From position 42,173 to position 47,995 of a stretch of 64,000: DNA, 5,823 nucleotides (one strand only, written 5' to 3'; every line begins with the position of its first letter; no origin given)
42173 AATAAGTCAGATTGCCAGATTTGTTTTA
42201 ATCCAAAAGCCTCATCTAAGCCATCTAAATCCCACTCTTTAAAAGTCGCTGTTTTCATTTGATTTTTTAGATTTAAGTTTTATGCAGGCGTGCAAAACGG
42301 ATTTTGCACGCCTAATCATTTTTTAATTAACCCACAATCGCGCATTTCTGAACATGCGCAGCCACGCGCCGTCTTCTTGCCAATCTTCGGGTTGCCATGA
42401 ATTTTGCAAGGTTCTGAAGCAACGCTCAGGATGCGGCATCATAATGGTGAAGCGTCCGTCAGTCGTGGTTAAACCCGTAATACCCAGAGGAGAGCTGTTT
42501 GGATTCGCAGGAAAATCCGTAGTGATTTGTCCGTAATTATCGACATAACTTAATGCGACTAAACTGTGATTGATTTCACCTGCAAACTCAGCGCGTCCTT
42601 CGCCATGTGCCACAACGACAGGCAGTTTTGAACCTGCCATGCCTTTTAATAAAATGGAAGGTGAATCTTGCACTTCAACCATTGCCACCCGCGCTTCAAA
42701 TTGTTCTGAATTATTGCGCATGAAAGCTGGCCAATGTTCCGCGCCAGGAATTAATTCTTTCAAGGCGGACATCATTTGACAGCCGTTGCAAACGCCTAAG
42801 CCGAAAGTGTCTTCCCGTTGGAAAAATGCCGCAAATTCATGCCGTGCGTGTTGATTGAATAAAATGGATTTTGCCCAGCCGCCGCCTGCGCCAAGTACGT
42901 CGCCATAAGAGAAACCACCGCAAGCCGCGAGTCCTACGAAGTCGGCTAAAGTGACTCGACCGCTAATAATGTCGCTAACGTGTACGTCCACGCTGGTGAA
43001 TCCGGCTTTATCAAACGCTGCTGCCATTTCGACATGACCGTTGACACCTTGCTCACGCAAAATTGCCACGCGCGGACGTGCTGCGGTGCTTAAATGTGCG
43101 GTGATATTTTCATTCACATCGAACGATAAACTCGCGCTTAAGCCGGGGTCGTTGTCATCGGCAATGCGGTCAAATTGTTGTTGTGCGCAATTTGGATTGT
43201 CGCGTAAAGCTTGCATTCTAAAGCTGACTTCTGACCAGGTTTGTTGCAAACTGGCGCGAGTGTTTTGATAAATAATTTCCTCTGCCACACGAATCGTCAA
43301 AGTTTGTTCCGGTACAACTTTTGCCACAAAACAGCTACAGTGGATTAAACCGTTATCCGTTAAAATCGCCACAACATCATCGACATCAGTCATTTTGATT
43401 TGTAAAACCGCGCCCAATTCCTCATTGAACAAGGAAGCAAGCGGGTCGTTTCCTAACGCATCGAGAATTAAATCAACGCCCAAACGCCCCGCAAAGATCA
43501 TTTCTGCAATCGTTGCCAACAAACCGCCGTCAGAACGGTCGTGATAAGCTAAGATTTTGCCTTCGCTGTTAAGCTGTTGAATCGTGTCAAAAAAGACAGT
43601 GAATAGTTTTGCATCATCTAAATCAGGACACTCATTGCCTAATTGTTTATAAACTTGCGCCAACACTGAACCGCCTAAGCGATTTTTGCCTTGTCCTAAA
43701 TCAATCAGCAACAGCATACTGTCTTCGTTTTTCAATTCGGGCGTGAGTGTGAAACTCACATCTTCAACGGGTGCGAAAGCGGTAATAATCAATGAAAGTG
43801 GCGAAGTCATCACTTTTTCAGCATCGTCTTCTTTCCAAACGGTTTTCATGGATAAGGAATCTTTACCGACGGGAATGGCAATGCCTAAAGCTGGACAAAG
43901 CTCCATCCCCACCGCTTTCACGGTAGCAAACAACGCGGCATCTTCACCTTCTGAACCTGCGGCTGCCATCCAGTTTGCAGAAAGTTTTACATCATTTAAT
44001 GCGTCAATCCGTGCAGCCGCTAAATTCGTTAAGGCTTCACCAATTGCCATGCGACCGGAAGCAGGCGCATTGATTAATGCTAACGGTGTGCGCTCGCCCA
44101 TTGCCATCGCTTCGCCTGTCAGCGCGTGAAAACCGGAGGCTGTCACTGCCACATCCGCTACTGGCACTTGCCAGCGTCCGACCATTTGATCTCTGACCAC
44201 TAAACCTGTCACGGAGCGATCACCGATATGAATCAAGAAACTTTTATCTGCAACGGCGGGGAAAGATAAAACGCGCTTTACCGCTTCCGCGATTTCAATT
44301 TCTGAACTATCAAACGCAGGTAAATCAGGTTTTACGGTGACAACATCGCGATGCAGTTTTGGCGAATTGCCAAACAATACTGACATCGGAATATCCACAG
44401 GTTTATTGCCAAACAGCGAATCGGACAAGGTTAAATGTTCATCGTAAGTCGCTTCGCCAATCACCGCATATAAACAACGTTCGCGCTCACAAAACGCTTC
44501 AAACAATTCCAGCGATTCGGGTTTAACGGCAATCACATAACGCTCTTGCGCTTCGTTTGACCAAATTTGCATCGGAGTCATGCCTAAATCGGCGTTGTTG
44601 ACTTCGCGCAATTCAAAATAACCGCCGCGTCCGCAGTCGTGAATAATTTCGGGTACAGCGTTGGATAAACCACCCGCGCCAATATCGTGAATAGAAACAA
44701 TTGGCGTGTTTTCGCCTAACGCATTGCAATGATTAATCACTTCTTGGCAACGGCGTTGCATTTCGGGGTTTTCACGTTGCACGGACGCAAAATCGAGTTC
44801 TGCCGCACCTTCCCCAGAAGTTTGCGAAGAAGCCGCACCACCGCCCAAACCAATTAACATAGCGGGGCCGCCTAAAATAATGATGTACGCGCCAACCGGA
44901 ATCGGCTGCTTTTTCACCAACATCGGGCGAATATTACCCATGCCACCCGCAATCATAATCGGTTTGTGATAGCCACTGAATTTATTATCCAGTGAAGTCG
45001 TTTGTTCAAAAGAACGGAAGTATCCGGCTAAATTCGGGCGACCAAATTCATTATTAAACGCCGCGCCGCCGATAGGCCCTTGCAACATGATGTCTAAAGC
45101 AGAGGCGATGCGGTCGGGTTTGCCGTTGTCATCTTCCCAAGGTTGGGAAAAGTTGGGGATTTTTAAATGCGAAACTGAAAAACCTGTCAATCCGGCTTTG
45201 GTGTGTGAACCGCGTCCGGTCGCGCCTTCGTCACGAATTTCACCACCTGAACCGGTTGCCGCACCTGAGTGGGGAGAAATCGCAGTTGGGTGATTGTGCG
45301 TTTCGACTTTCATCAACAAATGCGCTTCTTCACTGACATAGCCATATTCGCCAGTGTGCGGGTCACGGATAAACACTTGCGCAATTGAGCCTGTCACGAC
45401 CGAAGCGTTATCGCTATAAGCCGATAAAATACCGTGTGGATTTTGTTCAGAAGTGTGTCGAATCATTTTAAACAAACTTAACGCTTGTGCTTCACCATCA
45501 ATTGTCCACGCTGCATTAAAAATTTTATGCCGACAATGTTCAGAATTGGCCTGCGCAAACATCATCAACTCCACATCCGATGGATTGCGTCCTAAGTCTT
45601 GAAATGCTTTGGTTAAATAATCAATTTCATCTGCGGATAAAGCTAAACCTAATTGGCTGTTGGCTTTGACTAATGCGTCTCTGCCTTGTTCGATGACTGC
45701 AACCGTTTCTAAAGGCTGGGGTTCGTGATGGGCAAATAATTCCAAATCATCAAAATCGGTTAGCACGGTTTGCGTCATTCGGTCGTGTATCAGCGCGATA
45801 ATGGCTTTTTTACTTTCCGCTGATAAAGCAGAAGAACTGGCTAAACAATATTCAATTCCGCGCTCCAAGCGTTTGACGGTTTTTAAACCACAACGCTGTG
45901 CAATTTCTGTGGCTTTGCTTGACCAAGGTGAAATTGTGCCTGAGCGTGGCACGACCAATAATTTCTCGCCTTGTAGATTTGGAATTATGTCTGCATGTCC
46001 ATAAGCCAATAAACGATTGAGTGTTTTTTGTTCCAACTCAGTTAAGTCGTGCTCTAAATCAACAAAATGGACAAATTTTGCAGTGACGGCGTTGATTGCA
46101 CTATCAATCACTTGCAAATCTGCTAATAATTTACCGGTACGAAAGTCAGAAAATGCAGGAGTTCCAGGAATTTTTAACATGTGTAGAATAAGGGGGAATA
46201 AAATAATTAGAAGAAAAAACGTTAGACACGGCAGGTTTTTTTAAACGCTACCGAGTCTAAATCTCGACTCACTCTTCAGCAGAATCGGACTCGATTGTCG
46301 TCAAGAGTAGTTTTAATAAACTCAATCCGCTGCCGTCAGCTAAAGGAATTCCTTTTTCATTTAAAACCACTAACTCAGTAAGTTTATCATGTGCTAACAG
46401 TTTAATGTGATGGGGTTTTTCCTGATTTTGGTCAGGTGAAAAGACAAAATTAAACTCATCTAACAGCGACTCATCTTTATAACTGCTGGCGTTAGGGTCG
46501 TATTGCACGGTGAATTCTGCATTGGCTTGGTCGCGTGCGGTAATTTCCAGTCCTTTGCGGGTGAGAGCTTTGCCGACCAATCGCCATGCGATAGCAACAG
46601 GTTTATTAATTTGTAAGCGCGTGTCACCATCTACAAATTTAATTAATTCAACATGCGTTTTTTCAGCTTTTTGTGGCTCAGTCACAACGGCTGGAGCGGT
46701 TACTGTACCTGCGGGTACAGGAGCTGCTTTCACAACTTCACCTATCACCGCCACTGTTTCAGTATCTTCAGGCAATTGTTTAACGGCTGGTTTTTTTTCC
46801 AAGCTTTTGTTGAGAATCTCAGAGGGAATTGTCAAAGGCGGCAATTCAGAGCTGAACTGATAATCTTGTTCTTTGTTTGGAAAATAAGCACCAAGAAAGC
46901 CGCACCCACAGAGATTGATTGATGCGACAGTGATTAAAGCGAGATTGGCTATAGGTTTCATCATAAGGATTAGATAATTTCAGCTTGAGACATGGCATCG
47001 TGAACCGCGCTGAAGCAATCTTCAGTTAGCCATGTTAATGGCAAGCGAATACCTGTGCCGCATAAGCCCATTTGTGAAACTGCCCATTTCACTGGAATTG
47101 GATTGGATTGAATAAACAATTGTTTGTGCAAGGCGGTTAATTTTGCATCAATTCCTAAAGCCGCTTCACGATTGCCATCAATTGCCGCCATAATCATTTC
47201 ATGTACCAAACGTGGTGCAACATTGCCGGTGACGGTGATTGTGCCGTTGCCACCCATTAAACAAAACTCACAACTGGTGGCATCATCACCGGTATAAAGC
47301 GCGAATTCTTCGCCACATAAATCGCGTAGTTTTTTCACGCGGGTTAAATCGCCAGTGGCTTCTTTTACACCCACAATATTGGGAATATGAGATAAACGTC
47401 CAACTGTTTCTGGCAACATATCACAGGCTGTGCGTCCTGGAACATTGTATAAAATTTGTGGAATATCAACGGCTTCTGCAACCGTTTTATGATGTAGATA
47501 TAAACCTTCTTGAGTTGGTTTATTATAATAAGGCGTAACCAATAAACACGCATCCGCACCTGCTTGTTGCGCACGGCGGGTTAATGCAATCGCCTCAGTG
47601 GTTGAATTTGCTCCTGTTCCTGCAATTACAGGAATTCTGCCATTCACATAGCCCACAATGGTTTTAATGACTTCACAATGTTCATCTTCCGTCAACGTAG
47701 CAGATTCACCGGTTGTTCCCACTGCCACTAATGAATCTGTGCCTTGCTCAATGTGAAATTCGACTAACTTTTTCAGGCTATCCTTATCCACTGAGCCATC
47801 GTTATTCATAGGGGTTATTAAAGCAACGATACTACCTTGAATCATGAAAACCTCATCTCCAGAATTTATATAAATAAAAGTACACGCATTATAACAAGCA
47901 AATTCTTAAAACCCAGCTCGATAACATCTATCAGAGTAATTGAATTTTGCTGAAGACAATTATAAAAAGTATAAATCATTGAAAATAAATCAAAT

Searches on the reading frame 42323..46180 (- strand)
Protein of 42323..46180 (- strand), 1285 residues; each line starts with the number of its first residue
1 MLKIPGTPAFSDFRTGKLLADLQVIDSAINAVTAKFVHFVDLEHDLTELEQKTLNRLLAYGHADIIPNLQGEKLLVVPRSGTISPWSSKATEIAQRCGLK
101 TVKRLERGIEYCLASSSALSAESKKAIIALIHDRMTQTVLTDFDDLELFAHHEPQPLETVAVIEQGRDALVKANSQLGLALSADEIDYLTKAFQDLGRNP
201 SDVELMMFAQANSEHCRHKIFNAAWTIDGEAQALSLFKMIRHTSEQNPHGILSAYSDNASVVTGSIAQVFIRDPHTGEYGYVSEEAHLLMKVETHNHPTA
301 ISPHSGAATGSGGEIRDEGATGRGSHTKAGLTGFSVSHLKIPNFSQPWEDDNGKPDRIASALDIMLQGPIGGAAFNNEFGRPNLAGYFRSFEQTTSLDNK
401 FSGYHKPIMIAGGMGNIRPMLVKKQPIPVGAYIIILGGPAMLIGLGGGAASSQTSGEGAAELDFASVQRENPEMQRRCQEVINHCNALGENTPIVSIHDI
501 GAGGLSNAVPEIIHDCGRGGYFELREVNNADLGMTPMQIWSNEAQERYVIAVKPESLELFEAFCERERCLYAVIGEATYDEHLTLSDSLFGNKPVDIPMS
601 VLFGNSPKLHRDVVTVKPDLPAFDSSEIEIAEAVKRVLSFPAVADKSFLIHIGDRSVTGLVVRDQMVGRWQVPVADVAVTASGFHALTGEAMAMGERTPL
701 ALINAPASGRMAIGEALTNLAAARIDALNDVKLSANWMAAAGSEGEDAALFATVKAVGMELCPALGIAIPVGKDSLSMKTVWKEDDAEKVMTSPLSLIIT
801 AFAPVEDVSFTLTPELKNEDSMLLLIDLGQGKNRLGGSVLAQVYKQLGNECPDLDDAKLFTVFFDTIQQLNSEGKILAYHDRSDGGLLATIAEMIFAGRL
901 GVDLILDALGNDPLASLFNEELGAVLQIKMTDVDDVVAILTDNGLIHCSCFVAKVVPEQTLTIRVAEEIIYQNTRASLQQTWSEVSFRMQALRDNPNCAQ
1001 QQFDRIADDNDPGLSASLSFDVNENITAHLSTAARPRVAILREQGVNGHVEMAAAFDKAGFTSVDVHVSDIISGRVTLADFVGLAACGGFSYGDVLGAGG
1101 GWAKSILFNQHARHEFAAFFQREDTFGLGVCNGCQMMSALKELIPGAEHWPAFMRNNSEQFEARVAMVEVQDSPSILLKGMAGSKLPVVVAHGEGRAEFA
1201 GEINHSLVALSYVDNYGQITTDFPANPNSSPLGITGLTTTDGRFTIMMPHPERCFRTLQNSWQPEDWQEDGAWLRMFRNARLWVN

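Call 3: search_protein_families(library=pfam, proteins=[window:42323-46180:-], max_evalue=0.01)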
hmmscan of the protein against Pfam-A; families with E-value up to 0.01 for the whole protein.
window:42323-46180:- (1285 aa): 5 families
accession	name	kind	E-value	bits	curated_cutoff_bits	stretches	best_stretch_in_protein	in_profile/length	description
PF13507.12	GATase_5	-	7.2e-106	353.5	27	1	1035-1284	1-260/260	CobB/CobQ-like glutamine amidotransferase domain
PF22689.1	FGAR-AT_PurM_N-like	-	5.4e-82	273.7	27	1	645-804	1-160/160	FGAR-AT PurM_N-like domain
PF02769.27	AIRS_C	-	2e-42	145.4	23.1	2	429-585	2-153/156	AIR synthase related protein, C-terminal domain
PF18076.6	FGAR-AT_N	-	1.4e-37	128.6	26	1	36-147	2-112/115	Formylglycinamide ribonucleotide amidotransferase N-terminal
PF18072.6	FGAR-AT_linker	-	2.3e-23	82.8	26.6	1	170-219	1-50/50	Formylglycinamide ribonucleotide amidotransferase linker domain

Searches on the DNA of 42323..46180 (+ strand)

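Call 5: search_dna_similar(query=window:42323-46180:+, collection=ecoli_genomes, mode=distant, max_rows=3)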
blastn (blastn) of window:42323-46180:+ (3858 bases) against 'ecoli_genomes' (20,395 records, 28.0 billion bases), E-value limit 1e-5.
Records with a match: 5426; places in all: 5430; records where one place covers at least 80% of the query: 0.
Genomes with a match: 5426 of 5426; with a place that covers at least 80% of the query: 0. Places per genome that has any: lowest 1, median 1, highest 2. On chromosomes: 5430 places; on plasmids: 0.
Best place of each record, by identity: 60-80% 5426.
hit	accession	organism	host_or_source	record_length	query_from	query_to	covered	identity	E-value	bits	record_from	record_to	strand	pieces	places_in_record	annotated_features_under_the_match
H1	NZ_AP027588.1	Escherichia coli strain LR-64-1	Homo sapiens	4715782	17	3240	71%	64.6%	3e-116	501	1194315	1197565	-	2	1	purL: phosphoribosylformylglycinamidine synthase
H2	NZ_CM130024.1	Escherichia coli strain APEC_AN-25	Gallus gallus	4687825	17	3240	71%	64.6%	3e-116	501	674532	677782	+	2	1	purL: phosphoribosylformylglycinamidine synthase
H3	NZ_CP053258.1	Escherichia coli strain GF4-3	Guinea fowl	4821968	17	3240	71%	64.6%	1e-113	495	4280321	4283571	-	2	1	purL: phosphoribosylformylglycinamidine synthase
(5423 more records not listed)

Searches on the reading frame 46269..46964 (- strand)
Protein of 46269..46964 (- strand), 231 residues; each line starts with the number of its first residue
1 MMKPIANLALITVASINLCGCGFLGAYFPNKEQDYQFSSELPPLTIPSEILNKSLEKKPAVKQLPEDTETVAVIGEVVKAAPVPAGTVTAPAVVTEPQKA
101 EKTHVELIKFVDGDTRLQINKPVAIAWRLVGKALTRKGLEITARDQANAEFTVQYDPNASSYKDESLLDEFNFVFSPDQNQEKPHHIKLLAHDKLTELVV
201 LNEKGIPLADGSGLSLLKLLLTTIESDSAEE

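Call 58: search_protein_families(library=pfam, proteins=[window:46269-46964:-], max_evalue=0.0001)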
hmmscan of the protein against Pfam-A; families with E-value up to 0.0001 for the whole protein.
window:46269-46964:- (231 aa): 1 family
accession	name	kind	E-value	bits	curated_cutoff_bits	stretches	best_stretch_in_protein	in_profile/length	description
PF06804.17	Lipoprotein_18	-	6.7e-08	32.3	25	1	100-212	206-311/323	NlpB/DapX lipoprotein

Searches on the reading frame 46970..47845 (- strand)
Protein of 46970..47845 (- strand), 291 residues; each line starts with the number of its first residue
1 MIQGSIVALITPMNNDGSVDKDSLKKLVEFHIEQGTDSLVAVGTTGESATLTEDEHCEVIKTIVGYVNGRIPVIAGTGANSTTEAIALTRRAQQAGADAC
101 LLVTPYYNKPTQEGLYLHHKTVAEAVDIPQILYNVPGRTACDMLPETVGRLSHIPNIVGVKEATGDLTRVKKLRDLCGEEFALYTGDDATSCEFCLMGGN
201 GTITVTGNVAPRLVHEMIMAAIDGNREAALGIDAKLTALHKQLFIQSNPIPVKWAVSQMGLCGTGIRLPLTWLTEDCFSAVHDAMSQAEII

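Call 58: search_protein_families(library=pfam, proteins=[window:46970-47845:-], max_evalue=0.0001)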
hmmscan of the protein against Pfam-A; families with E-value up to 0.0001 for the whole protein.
window:46970-47845:- (291 aa): 1 family
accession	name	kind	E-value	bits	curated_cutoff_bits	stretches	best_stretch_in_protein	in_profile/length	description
PF00701.28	DHDPS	-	1.7e-103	345.8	22.1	1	2-287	2-288/289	Dihydrodipicolinate synthetase family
